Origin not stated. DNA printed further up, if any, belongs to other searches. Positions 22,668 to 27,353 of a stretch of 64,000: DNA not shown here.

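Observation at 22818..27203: MurJ fused in frame to an uncharacterised module of about 900 aa (exported domain plus about 12 TM segments)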

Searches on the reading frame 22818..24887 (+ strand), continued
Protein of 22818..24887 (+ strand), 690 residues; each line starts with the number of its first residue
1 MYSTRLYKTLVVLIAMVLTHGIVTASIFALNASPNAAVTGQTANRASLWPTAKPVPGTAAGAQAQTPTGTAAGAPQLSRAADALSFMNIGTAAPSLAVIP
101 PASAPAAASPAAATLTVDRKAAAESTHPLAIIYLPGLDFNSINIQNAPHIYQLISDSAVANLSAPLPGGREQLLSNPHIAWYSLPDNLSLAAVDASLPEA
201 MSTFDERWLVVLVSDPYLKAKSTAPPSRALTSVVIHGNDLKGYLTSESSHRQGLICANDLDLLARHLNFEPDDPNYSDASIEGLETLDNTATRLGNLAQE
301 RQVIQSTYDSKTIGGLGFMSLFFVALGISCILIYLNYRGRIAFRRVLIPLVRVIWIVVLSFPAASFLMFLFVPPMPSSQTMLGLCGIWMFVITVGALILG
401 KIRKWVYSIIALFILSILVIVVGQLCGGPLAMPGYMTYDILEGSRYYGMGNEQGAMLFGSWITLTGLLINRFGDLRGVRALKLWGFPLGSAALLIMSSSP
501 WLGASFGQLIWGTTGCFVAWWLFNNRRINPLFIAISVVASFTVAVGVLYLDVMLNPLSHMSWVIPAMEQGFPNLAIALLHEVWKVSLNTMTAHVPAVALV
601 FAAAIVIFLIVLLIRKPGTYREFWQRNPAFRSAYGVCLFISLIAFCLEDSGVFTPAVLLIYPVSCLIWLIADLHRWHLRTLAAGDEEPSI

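Call 92: search_solved_structures(query=A4, max_evalue=10)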
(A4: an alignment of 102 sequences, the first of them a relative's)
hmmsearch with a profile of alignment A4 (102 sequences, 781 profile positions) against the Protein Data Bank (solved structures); distinct sequences matched with E-value up to 10: 30.
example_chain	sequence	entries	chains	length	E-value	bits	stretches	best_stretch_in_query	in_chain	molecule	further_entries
7mw8_D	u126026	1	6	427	0.0053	18.1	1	7-76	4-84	Phosphodiesterase-nucleotide pyrophosphatase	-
9vfc_A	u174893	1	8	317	0.041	15.1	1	386-489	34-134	heliorhodopsin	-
9bau_A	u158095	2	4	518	0.083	14.1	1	28-68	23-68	S1_15B sulfatase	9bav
5vpu_A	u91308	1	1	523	0.14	13.4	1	238-368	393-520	2,3-bisphosphoglycerate-independent phosphoglycerate mutase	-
2ify_A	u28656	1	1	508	0.14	13.4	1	277-366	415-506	2,3-bisphosphoglycerate-independent phosphoglycerate mutase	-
1ejj_A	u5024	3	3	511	0.15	13.3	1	342-367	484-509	PHOSPHOGLYCERATE MUTASE | 2,3-BISPHOSPHOGLYCERATE-INDEPENDENT PHOSPHOGLYCERATE MUTASE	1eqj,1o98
1o99_A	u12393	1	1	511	0.15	13.3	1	342-367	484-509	2,3-BISPHOSPHOGLYCERATE-INDEPENDENT PHOSPHOGLYCERATE MUTASE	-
9bef_A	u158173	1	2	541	0.31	12.2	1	315-396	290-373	S1_8B sulfatase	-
9bbd_A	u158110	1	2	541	0.31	12.2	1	315-396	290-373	S1_8B sulfatase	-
7ozc_AAA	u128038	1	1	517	0.56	11.4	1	29-95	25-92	Arylsulfatase A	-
6uss_A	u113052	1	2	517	0.71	11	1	15-70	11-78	Sulfatase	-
10up_A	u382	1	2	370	0.74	11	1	435-512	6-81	Transmembrane 6 superfamily member 1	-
7knf_A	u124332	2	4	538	0.79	10.9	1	343-367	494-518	2,3-bisphosphoglycerate-independent phosphoglycerate mutase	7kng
7qru_G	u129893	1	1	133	0.84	10.8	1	403-482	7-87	Na+/H+ antiporter subunit G1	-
3ed4_A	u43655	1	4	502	0.84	10.8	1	16-68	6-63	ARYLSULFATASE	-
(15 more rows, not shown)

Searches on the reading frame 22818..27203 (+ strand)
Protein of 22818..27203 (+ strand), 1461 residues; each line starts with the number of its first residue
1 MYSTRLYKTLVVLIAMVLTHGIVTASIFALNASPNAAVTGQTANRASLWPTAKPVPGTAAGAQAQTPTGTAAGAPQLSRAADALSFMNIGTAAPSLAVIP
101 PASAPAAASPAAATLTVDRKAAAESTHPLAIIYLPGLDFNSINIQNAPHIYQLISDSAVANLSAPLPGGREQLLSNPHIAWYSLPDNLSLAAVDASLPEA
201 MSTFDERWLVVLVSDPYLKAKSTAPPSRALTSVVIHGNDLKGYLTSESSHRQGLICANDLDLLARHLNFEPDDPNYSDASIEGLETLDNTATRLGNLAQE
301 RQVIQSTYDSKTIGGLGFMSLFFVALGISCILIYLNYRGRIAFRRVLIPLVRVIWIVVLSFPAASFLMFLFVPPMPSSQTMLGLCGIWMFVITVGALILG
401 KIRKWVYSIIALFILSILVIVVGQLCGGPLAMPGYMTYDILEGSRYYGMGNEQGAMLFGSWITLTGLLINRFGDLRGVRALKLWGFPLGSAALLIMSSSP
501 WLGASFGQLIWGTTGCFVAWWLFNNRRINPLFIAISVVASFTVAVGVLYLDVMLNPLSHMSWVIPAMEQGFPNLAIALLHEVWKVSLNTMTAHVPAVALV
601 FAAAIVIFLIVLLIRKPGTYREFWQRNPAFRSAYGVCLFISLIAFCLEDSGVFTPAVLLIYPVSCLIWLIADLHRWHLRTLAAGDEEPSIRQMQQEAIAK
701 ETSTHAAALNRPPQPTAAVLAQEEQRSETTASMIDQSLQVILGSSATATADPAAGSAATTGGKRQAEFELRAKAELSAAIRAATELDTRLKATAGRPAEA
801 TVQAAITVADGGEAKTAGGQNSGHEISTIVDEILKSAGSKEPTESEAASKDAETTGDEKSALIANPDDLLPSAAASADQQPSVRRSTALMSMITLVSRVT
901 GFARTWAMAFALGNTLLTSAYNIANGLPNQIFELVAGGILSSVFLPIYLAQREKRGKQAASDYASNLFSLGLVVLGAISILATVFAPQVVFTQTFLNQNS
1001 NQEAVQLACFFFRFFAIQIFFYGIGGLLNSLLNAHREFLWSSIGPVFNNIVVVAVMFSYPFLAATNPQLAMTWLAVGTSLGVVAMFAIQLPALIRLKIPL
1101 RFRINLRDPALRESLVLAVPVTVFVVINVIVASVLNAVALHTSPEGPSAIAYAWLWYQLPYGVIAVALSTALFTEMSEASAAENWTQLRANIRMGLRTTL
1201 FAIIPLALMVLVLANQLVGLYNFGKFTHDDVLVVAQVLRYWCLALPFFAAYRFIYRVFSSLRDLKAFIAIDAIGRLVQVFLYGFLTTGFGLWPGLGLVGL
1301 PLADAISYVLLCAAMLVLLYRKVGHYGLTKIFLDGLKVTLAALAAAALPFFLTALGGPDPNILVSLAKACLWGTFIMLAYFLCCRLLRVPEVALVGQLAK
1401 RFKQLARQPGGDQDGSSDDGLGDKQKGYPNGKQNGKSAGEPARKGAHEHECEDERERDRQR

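Call 5: search_protein_families(library=pfam, proteins=[window:22818-27203:+], max_evalue=0.01)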
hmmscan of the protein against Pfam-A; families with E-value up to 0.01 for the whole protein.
window:22818-27203:+ (1461 aa): 2 families
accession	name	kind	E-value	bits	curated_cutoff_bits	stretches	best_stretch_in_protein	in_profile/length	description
PF03023.19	MurJ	-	6.5e-71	239.7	27.4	1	908-1348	1-429/451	Lipid II flippase MurJ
PF01554.23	MatE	-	1.2e-05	25.5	24.9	1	1120-1280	1-157/161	MatE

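Call 6: search_protein_families(library=ncbifam, proteins=[window:22818-27203:+], max_evalue=0.01)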
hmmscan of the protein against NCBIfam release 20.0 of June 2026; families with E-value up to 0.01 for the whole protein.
window:22818-27203:+ (1461 aa): 1 family
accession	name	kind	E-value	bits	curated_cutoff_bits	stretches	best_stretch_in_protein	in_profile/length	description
TIGR01695.1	murJ_mviN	equivalog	1.5e-77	261.5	235.55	1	883-1395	2-504/506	murein biosynthesis integral membrane protein MurJ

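Call 11: find_encoding_contigs(protein=window:22818-27203:+, flank=3000, max_places=3)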
Protein window:22818-27203:+ (1461 aa): no gene with exactly this product is on record in the collection.
